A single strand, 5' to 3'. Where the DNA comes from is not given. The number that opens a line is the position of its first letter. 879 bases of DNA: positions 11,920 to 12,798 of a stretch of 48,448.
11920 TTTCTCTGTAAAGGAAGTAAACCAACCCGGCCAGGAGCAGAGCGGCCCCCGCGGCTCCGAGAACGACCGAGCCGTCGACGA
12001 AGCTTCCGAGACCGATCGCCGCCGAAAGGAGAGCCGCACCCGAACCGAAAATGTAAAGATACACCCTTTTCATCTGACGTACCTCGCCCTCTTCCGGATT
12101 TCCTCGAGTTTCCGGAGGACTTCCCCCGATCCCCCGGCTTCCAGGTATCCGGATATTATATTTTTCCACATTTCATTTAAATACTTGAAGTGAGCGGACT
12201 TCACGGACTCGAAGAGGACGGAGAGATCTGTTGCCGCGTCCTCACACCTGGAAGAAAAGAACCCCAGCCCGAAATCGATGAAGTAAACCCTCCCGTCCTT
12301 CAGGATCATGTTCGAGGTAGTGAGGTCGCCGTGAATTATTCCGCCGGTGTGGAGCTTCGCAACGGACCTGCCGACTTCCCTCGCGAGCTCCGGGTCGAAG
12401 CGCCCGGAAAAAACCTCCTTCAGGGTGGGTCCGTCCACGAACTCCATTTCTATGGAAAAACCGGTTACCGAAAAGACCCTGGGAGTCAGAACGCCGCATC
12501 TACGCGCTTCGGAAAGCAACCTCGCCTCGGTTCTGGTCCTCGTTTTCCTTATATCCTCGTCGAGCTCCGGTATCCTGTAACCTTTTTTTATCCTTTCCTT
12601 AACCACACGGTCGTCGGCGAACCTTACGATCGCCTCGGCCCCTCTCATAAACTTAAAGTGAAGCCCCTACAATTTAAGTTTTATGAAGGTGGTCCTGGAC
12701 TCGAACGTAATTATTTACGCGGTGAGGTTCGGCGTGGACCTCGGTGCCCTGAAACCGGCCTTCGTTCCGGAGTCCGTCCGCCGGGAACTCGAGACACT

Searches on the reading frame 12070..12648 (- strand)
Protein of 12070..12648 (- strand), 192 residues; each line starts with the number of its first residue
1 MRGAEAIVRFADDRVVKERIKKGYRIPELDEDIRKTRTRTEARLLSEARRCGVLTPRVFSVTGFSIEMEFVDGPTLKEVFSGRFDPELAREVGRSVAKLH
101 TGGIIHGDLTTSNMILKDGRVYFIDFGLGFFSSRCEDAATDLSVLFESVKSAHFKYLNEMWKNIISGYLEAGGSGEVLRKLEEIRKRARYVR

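Call 26: search_protein_families(library=pfam, proteins=[window:12070-12648:-], max_evalue=0.01)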
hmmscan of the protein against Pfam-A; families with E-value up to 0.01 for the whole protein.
window:12070-12648:- (192 aa): 8 families
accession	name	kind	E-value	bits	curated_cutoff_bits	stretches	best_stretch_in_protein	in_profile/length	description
PF01163.29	RIO1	-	2.4e-10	40.8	22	1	31-127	48-149/187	RIO domain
PF01636.29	APH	-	4.1e-08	33.7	23.2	1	103-140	169-208/239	Phosphotransferase enzyme family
PF00069.31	Pkinase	-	3.8e-06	26.9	31.7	1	37-133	44-149/263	Protein kinase domain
PF06293.20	Kdo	-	4.4e-06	26.7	21.3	1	81-167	116-206/207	Lipopolysaccharide kinase (Kdo/WaaP) family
PF19974.5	TCAD9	-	6.1e-05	22.8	40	1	98-151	293-343/429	Ternary complex associated domain 9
PF06176.17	WaaY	-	0.00087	19.4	20.3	1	63-127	117-179/229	Lipopolysaccharide core biosynthesis protein (WaaY)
PF02958.26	EcKL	-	0.0039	17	22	1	104-170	217-283/294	Ecdysteroid kinase-like family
PF03109.22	ABC1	-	0.0086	15.7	22.9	1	66-128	145-213/244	ABC1 atypical kinase-like domain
